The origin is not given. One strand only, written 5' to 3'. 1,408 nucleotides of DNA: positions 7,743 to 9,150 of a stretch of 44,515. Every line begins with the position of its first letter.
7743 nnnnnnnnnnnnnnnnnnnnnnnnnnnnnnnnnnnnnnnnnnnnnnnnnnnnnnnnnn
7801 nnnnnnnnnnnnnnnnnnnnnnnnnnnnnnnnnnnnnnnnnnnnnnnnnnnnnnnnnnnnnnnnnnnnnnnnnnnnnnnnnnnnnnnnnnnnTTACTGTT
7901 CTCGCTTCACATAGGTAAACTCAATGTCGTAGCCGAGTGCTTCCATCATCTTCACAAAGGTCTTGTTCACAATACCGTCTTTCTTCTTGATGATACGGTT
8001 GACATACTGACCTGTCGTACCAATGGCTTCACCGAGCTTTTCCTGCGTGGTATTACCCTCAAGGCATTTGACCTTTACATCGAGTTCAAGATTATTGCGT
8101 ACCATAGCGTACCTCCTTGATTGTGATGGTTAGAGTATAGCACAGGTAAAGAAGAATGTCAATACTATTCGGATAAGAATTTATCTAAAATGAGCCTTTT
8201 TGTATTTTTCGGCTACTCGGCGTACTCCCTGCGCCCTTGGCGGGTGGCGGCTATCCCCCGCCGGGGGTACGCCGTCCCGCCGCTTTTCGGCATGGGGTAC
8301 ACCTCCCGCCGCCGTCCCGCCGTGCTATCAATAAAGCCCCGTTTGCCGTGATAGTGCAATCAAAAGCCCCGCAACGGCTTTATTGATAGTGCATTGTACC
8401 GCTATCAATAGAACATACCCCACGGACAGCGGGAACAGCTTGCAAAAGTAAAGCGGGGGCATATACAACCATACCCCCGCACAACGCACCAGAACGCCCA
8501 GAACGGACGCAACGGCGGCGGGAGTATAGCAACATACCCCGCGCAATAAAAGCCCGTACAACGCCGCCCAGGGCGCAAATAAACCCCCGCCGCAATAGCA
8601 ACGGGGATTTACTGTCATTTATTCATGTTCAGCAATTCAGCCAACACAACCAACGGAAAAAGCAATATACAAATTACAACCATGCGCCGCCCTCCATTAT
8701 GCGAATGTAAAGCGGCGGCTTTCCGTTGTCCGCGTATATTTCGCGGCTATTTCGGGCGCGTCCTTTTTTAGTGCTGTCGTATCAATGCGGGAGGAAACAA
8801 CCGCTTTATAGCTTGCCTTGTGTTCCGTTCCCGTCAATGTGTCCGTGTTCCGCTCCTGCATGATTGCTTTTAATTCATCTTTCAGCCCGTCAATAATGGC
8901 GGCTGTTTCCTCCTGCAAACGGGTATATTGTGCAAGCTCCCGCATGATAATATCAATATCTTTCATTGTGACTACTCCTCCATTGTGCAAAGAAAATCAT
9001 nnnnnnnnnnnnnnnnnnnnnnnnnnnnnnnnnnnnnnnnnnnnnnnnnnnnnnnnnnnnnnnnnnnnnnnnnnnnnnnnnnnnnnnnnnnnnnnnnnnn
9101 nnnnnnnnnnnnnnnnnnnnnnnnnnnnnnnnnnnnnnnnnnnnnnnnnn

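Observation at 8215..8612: GC-rich, non-coding, highly structured 400-bp block inside the island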

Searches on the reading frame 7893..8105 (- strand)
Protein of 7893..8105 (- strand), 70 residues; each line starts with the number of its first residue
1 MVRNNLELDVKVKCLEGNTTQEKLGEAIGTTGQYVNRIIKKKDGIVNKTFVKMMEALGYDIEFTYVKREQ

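Call 11: search_protein_families(library=pfam, proteins=[window:7893-8105:-], max_evalue=0.01)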
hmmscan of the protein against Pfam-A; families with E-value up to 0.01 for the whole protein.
window:7893-8105:- (70 aa): 1 family
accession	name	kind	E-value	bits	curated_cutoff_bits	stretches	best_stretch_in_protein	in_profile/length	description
PF01381.28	HTH_3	-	2.9e-06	27.7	23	1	15-62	6-53/55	Helix-turn-helix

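Call 12: search_protein_families(library=phrogs, proteins=[window:7893-8105:-], max_evalue=0.01)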
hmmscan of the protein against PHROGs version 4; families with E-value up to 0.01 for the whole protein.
window:7893-8105:- (70 aa): 5 families
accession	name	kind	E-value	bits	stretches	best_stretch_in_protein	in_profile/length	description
phrog_1373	-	transcription regulation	8.2e-07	30.1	1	20-69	78-127/166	transcriptional regulator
phrog_2339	-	DNA, RNA and nucleotide metabolism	0.0043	18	1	3-68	23-89/98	HTH DNA binding protein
phrog_4779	-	transcription regulation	0.0084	17.6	1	10-55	7-54/98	transcriptional regulator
phrog_8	-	transcription regulation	0.0084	16.6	1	18-63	170-214/346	transcriptional regulator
phrog_38278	-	unknown function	0.0091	17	1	15-64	26-75/180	-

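Call 44: search_solved_structures(query=window:7893-8105:-, max_evalue=1)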
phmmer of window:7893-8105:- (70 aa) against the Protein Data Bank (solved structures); distinct sequences matched with E-value up to 1: 1.
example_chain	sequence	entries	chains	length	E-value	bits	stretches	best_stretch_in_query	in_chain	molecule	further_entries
3kxa_A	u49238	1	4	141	0.09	16.5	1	15-59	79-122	Putative uncharacterized protein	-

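Call 51: find_encoding_contigs(protein=window:7893-8105:-, flank=3000, max_places=10)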
Protein window:7893-8105:- (70 aa): 24 contigs read that carry it; 10 places shown.
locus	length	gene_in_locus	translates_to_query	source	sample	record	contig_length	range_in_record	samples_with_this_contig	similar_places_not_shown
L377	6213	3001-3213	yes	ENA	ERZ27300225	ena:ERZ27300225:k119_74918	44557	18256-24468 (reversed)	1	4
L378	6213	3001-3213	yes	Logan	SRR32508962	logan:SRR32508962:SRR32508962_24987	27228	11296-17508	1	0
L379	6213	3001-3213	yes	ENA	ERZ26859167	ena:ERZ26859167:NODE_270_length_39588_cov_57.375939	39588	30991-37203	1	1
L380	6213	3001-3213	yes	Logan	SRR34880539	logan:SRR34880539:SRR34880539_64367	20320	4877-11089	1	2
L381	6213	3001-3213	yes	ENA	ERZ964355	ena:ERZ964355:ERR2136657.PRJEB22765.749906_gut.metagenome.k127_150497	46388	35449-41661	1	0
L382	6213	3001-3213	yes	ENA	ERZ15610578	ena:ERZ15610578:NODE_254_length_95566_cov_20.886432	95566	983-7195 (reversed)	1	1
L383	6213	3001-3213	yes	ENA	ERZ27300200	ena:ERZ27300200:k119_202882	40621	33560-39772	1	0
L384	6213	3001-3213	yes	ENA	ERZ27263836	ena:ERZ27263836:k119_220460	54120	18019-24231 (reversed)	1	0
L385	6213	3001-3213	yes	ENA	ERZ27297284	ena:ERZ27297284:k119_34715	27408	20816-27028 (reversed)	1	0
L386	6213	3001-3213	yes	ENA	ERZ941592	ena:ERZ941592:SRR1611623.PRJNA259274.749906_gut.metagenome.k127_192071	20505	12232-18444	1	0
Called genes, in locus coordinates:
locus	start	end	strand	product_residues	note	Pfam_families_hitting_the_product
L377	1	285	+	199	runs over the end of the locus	-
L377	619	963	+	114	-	PF26096:DUF8033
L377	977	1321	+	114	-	-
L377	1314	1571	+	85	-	-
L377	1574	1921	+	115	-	-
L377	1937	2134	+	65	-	-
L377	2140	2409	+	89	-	-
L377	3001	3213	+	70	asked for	PF01381:HTH_3 (weak)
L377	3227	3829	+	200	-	PF00239:Resolvase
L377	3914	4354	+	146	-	PF16729:DUF5067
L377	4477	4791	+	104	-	-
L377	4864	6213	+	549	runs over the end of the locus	-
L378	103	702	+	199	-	-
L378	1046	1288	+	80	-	PF26096:DUF8033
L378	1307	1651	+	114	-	-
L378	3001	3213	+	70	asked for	PF01381:HTH_3 (weak)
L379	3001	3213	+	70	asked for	PF01381:HTH_3 (weak)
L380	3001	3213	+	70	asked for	PF01381:HTH_3 (weak)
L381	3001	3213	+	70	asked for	PF01381:HTH_3 (weak)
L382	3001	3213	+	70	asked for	PF01381:HTH_3 (weak)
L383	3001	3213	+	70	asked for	PF01381:HTH_3 (weak)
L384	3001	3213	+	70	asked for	PF01381:HTH_3 (weak)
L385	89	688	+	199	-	-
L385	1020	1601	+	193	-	-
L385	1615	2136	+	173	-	-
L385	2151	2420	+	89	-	-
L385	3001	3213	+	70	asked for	PF01381:HTH_3 (weak)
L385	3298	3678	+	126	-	-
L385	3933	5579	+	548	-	PF22530:Terminase-T7_RNaseH-like (weak)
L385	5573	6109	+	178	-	-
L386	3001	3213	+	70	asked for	PF01381:HTH_3 (weak)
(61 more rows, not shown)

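Call 61: list_cluster_members(proteins=[window:7893-8105:-, window:8700-8966:-, window:6315-6677:-, window:7277-7879:-, window:6752-7192:-])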
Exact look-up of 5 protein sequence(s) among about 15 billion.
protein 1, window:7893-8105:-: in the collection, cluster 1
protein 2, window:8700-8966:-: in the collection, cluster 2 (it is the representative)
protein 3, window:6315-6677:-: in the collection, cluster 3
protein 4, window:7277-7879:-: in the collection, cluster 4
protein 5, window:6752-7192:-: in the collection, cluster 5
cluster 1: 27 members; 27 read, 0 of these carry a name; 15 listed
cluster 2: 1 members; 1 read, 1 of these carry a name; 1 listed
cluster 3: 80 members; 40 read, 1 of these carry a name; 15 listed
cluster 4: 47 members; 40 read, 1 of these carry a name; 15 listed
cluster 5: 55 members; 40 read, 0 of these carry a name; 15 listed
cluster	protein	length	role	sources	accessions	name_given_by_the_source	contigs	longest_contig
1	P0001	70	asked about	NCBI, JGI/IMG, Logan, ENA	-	-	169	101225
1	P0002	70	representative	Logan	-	-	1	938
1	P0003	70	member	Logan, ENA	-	-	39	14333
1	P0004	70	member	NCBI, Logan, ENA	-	-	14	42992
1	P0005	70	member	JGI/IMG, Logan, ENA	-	-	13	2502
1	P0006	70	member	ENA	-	-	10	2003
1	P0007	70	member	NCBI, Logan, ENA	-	-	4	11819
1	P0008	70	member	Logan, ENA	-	-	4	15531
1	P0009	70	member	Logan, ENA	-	-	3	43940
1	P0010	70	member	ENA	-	-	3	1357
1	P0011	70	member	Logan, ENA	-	-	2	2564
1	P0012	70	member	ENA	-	-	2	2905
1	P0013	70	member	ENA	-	-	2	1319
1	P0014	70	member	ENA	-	-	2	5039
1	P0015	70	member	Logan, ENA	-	-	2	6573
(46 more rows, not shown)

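Call 62: find_related_loci(query=window:7893-8105:-, collection=viral_contigs, flank=1000)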
Query window:7893-8105:- (70 aa) in viral_contigs; peptide patterns used: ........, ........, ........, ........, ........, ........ (x = any residue, [..] = any of these).
98 stretches matched a pattern; 87 encode a relative of the query (tblastn E <= 1e-3); the best 80 are kept; 80 distinct loci.
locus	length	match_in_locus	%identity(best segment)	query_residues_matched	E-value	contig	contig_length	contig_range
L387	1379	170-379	100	1-70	2e-43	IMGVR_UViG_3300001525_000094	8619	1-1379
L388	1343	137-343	94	1-69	6e-41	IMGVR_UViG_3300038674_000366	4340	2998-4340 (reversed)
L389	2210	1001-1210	90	1-70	2e-39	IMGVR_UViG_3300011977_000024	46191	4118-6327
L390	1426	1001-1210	83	1-70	5e-37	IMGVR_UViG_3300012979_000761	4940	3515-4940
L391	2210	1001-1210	84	1-70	2e-36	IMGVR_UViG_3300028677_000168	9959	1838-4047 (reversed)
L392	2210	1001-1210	81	1-70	5e-36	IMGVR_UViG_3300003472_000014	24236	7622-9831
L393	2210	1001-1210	80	1-70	4e-36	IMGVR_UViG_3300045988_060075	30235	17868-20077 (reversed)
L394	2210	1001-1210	80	1-70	2e-35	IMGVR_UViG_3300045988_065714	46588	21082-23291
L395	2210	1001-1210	80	1-70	2e-35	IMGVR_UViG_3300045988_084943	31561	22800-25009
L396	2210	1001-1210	80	1-70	2e-35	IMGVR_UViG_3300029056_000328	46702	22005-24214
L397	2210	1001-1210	80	1-70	1e-35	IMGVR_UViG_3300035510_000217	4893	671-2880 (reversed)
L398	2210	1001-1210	80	1-70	2e-35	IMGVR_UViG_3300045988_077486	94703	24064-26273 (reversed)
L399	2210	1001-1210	80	1-70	1e-35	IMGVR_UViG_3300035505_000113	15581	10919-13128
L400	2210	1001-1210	79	1-70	4e-35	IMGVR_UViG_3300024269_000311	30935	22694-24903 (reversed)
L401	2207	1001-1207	81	1-69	3e-35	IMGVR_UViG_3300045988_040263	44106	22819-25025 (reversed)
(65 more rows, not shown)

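Call 80: search_dna_similar(query=window:7893-8105:-, collection=phages, mode=protein, max_rows=30, max_evalue=0.001)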
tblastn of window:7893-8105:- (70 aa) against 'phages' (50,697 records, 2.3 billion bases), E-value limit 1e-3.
Records with a match: 3; places in all: 3; records where one place covers at least 80% of the query: 3.
Best place of each record, by identity: 60-80% 3.
By first word of the organism name: Terrisporobacter 1; phage 1; Ruminococcus 1.
By host as written in the record: Terrisporobacter petrolearius DSL 1; - 1; Ruminococcus bicirculans (ex Liu et al. 2021) 1.
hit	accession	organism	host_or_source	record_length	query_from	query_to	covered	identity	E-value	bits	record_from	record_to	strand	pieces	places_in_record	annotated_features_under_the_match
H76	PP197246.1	Terrisporobacter phage TPDSL_ph1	Terrisporobacter petrolearius DSL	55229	1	70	100%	68.6%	1e-26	105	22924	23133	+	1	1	transcriptional regulator | hypothetical protein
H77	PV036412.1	phage NatCom_43819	human feces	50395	1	68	97%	69.1%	1e-25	102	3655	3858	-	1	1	hypothetical protein (x2)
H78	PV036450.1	Ruminococcus phage NatCom_38182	Ruminococcus bicirculans (ex Liu et al. ...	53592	1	69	99%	65.2%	4e-25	101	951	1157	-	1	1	hypothetical protein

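Call 81: get_annotated_region(hit=H78, flank=3000)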
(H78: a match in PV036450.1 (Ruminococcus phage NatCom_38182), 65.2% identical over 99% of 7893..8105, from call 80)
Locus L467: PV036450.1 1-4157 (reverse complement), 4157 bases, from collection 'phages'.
description: Ruminococcus phage NatCom_38182, complete genome.
organism: Ruminococcus phage NatCom_38182 (NCBI taxid 3403540)
taxonomy: Viruses; Duplodnaviria; Heunggongvirae; Uroviricota; Caudoviricetes; Ca. Heliusvirales
host: Ruminococcus bicirculans (ex Liu et al. 2021); source: human feces; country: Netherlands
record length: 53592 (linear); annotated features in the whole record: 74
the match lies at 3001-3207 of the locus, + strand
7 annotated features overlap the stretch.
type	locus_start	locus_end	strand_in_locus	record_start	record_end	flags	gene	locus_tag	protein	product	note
CDS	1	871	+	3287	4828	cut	-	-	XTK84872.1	DNA invertase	-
CDS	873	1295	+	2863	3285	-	-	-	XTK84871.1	DNA invertase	-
CDS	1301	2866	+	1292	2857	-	-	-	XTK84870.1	hypothetical protein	-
CDS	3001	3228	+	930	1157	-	-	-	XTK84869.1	hypothetical protein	-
CDS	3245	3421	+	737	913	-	-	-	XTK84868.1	hypothetical protein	-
CDS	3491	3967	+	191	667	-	-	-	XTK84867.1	hypothetical protein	-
misc_feature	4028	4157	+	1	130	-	-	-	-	-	similar to hypothetical protein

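Call 82: get_annotated_region(hit=H77, flank=4000)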
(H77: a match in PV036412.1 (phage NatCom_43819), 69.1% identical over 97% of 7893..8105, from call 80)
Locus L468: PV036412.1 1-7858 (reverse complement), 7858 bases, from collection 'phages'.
description: Phage NatCom_43819, complete genome.
organism: phage NatCom_43819 (NCBI taxid 3403550)
taxonomy: Viruses; Duplodnaviria; Heunggongvirae; Uroviricota; Caudoviricetes; Ca. Heliusvirales
host: -; source: human feces; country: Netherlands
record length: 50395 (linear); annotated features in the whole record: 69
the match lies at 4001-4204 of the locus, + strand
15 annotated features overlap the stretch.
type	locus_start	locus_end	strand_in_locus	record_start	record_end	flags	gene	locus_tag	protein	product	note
CDS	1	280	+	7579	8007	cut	-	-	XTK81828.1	hypothetical protein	-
CDS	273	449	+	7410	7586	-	-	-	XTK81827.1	hypothetical protein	-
CDS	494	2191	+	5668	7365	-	-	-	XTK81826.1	hypothetical protein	-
CDS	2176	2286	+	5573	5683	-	-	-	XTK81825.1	hypothetical protein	-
CDS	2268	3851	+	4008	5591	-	-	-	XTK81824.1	hypothetical protein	-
CDS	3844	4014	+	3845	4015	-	-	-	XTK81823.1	hypothetical protein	-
CDS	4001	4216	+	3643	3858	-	-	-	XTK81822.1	hypothetical protein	-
CDS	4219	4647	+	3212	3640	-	-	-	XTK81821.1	hypothetical protein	-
CDS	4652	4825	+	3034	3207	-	-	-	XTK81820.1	hypothetical protein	-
CDS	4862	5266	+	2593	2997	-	-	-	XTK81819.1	hypothetical protein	-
CDS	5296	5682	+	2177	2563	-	-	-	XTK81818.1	hypothetical protein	-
CDS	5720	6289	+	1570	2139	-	-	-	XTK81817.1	hypothetical protein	-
CDS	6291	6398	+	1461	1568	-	-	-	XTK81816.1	hypothetical protein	-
CDS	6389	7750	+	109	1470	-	-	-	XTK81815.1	hypothetical protein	-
misc_feature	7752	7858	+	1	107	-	-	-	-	-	similar to hypothetical protein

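Call 83: get_annotated_region(hit=H76, flank=3000)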
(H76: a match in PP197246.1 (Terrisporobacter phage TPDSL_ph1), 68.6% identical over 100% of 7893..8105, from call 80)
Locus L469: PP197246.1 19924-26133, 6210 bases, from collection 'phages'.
description: Terrisporobacter phage TPDSL_ph1, complete genome.
organism: Terrisporobacter phage TPDSL_ph1 (NCBI taxid 3141806)
taxonomy: Viruses
host: Terrisporobacter petrolearius DSL; source: culture supernatant; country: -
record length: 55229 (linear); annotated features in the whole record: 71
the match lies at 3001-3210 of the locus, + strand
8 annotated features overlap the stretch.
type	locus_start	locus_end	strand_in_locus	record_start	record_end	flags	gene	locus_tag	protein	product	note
CDS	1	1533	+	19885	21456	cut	-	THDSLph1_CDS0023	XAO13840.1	integrase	-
CDS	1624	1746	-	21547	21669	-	-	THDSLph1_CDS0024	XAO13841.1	hypothetical protein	-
CDS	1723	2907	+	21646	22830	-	-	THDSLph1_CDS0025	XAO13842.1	hypothetical protein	-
CDS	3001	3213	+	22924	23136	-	-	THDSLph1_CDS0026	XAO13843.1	transcriptional regulator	-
CDS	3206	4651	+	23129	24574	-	-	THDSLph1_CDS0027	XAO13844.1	hypothetical protein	-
CDS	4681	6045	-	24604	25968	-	-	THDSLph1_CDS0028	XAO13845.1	hypothetical protein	-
CDS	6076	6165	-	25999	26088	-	-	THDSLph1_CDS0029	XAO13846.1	hypothetical protein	-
CDS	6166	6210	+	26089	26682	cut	-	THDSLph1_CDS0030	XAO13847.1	hypothetical protein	-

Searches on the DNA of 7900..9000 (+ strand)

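Call 5: search_rna_families(source=window, start=7900, end=9000, threshold=evalue, max_evalue=10, show_alignments=2)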
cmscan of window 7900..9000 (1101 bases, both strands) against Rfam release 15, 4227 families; matches with E-value up to 10: 2.
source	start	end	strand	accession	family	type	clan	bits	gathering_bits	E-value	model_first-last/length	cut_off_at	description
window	8459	8540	-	RF03451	mir-3188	Gene; miRNA;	-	27.4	93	0.044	1-86/86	no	mir-3188 microRNA precursor family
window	8712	8769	+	RF02451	ncr1241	Gene; sRNA;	-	16.6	60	8.2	1-63/63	no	Bacillus sRNA ncr1241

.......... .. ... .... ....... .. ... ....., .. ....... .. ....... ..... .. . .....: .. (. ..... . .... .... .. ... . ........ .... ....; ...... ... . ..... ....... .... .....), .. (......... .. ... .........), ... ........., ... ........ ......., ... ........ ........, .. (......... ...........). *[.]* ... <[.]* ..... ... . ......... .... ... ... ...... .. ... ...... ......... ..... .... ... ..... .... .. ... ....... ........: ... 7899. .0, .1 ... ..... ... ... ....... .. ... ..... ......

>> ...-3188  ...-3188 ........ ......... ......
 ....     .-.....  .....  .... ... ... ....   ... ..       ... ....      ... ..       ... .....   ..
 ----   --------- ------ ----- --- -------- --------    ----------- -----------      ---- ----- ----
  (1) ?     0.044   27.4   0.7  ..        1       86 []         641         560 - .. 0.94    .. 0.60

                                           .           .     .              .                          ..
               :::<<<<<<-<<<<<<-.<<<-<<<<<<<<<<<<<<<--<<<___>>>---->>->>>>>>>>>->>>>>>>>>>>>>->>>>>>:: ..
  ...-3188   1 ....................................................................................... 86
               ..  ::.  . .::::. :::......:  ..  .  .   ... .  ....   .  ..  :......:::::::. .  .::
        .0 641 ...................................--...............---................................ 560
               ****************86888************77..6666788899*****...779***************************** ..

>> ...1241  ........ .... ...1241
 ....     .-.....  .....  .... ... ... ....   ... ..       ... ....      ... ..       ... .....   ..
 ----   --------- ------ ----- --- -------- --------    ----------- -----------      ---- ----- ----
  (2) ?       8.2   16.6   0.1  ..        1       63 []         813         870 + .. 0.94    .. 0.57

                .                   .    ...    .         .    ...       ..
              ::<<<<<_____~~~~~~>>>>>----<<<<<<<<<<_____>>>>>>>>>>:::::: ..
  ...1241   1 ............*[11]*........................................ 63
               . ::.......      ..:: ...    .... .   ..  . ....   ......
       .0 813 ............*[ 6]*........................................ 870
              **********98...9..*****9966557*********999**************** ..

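Call 7: search_dna_similar(query=window:8100-8750:+, collection=phages, mode=distant)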
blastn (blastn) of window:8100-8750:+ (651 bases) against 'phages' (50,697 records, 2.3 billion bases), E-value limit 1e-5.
No match.

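Call 8: search_dna_similar(query=window:8100-8750:+, collection=plasmids, mode=distant)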
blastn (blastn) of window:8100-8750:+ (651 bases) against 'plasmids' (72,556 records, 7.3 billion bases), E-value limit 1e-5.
No match.

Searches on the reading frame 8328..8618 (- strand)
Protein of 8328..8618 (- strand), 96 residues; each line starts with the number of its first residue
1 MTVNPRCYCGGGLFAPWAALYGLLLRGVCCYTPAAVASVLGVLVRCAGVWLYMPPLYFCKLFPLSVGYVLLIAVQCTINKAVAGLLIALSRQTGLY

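Call 11: search_protein_families(library=pfam, proteins=[window:8328-8618:-], max_evalue=0.01)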
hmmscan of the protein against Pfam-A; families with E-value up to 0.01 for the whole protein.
window:8328-8618:- (96 aa): 0 families

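Call 12: search_protein_families(library=phrogs, proteins=[window:8328-8618:-], max_evalue=0.01)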
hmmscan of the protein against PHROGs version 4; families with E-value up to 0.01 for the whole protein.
window:8328-8618:- (96 aa): 0 families
